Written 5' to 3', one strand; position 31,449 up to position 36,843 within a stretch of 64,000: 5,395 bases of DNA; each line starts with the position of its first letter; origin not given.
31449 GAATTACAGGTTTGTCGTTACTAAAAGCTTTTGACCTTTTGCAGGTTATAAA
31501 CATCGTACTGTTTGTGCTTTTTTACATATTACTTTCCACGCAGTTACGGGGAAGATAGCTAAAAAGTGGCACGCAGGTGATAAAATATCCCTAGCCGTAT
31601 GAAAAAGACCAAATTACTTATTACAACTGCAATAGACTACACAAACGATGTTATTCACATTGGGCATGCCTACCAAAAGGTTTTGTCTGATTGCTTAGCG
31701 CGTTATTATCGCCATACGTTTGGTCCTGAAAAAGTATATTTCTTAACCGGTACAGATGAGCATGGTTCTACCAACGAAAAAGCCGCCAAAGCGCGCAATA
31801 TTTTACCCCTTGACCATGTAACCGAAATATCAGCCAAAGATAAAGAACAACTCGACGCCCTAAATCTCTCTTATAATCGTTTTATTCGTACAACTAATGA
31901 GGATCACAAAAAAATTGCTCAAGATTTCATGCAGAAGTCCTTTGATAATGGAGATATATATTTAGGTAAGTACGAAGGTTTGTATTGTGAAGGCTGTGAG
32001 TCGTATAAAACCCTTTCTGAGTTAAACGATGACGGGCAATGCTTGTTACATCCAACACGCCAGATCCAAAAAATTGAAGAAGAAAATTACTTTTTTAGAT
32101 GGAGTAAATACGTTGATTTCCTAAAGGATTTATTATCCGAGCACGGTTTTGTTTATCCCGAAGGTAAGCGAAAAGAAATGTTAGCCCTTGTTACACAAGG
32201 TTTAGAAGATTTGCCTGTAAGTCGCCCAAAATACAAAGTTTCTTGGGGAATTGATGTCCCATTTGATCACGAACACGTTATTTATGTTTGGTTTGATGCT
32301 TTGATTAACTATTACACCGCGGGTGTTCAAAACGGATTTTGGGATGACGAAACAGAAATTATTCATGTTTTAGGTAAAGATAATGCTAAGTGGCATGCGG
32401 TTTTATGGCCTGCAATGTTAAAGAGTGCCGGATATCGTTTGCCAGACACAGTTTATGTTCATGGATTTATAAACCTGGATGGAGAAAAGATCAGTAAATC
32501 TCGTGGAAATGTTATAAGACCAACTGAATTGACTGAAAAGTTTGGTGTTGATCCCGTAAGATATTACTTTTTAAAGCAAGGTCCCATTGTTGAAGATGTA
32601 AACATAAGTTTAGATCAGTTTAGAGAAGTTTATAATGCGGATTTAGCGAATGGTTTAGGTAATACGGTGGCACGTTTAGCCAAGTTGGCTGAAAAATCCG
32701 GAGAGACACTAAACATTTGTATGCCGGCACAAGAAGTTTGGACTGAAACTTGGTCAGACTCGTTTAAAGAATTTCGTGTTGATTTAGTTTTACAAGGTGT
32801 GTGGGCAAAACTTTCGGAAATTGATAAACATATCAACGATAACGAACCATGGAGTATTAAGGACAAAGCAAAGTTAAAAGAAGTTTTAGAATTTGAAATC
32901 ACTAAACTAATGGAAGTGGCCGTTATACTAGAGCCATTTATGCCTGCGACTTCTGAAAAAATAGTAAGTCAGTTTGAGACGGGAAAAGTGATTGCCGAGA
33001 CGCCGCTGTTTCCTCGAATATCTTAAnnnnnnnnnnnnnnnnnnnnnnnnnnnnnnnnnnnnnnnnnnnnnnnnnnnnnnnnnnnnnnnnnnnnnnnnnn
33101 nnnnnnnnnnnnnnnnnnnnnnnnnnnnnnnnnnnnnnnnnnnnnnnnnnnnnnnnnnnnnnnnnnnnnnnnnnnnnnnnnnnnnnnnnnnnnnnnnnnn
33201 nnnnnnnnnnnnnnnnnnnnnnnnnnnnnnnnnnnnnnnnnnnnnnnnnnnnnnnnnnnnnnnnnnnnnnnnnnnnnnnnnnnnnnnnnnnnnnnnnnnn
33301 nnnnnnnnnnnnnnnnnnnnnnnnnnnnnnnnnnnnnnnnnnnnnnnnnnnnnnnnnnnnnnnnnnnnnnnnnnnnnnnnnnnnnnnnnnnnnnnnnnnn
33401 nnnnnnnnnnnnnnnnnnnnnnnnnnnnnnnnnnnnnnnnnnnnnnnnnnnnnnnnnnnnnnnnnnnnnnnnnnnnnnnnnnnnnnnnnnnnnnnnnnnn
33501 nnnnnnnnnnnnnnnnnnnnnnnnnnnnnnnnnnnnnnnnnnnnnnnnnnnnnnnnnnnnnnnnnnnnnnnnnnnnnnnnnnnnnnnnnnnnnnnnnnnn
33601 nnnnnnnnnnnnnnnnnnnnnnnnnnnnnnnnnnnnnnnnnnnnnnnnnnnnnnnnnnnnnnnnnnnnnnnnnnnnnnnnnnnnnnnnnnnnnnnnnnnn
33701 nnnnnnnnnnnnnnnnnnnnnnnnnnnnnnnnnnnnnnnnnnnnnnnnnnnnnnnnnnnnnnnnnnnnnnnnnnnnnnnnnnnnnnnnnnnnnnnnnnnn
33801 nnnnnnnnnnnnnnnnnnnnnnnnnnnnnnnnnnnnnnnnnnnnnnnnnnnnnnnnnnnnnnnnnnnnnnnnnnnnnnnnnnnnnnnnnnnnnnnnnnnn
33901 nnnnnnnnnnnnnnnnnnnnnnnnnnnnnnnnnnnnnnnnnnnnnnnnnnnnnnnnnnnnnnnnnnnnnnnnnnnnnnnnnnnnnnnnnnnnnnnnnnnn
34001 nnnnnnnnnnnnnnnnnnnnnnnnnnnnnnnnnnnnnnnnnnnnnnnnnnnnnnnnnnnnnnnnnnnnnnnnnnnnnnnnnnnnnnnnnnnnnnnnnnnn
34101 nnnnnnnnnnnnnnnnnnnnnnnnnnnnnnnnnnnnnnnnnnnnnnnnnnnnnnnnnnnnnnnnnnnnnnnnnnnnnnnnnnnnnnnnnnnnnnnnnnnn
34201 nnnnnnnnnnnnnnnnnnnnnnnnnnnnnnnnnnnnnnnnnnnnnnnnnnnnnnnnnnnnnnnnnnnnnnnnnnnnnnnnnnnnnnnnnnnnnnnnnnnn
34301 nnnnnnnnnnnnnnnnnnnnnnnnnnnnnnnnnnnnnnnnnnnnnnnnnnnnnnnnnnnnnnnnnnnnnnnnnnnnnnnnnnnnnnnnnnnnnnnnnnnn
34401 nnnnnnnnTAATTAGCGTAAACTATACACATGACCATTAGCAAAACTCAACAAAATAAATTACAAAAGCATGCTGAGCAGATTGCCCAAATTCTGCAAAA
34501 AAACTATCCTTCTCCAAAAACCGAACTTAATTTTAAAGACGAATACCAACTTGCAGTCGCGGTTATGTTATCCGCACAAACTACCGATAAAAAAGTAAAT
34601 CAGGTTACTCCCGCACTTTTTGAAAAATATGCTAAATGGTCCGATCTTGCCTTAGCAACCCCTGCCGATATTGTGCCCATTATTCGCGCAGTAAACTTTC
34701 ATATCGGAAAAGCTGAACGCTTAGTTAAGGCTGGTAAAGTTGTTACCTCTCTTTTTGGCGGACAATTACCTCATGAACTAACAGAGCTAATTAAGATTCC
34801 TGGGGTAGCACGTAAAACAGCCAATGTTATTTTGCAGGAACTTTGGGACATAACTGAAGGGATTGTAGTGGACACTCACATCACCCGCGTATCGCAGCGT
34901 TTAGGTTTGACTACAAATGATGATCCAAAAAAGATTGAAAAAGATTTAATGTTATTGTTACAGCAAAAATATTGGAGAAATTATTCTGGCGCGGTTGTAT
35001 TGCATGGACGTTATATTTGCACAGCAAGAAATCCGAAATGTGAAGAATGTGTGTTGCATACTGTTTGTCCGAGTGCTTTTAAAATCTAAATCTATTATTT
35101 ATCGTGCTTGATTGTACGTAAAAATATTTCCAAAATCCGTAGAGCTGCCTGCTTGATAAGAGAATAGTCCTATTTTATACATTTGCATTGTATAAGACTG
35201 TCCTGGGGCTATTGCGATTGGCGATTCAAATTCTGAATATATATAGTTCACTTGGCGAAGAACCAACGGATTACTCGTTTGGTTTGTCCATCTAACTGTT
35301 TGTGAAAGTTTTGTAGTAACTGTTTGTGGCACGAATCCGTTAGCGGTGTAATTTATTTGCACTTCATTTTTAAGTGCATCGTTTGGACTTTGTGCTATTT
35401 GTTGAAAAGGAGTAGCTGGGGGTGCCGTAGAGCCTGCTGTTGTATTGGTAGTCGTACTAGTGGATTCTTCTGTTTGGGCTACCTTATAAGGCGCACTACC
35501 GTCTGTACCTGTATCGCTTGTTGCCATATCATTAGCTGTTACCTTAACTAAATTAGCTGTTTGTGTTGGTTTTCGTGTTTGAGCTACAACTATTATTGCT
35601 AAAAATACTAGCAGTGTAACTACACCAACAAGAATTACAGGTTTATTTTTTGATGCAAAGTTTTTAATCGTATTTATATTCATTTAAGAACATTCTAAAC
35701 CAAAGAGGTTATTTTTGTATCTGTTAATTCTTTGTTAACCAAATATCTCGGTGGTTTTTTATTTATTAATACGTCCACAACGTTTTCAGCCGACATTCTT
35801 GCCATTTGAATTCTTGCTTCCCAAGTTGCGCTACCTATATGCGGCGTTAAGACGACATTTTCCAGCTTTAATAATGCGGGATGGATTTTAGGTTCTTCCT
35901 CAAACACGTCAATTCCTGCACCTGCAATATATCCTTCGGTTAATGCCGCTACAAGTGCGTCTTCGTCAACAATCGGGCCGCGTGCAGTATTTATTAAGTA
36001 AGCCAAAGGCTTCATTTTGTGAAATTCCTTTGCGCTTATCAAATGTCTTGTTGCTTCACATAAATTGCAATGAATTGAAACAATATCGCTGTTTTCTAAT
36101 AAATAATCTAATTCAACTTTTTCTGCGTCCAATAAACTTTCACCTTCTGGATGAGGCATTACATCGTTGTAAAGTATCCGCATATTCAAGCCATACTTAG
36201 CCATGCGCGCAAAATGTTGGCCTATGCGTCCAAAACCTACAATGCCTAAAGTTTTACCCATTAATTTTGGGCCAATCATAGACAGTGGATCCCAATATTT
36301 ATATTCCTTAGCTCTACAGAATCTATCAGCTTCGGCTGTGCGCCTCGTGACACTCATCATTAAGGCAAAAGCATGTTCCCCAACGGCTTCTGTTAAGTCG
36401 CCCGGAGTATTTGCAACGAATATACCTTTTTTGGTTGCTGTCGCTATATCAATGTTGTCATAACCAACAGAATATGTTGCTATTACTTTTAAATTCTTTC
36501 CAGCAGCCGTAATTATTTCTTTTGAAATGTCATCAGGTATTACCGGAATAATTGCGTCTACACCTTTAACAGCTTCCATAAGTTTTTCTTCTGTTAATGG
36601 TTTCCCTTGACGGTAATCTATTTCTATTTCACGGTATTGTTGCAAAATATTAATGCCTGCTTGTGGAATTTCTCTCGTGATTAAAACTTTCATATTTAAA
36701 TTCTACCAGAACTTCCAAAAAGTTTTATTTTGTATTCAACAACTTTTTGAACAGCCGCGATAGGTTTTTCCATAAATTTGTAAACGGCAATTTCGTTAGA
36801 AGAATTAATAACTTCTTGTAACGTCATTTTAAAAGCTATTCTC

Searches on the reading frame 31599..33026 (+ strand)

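Call 66: search_protein_families(library=pfam, proteins=[window:31599-33026:+], max_evalue=0.001)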
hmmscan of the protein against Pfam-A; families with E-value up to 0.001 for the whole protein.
window:31599-33026:+ (475 aa): 3 families
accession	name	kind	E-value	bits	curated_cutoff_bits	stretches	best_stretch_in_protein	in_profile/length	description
PF09334.17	tRNA-synt_1g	-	5.1e-92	309.1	20.1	2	148-360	169-390/391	tRNA synthetases class I (M)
PF00133.28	tRNA-synt_1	-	6.8e-17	61.8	22.7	2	283-337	360-414/414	tRNA synthetases class I (I, L, M and V)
PF01406.26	tRNA-synt_1e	-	7.7e-09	35.8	27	1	286-327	241-283/301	tRNA synthetases class I (C) catalytic domain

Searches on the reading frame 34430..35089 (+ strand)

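Call 66: search_protein_families(library=pfam, proteins=[window:34430-35089:+], max_evalue=0.001)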
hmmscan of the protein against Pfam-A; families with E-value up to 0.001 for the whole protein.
window:34430-35089:+ (219 aa): 3 families
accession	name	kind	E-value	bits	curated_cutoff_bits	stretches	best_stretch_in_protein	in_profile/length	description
PF00730.31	HhH-GPD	-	3e-19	69.8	26.2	1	43-177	1-106/108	HhH-GPD superfamily base excision DNA repair protein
PF10576.14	EndIII_4Fe-2S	-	2.5e-06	28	20.5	1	197-213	1-17/17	Iron-sulfur binding domain of endonuclease III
PF00633.29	HHH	-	0.0004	20.5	24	1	109-136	2-29/30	Helix-hairpin-helix motif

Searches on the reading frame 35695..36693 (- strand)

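Call 66: search_protein_families(library=pfam, proteins=[window:35695-36693:-], max_evalue=0.001)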
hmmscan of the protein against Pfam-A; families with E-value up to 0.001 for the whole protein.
window:35695-36693:- (332 aa): 2 families
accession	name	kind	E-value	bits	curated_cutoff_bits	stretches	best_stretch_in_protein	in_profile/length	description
PF02826.25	2-Hacid_dh_C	-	9.8e-60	201.4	25.1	1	109-287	1-178/178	D-isomer specific 2-hydroxyacid dehydrogenase, NAD binding domain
PF00389.36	2-Hacid_dh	-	2.3e-33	115.1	24.6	1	3-316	1-131/134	D-isomer specific 2-hydroxyacid dehydrogenase, catalytic domain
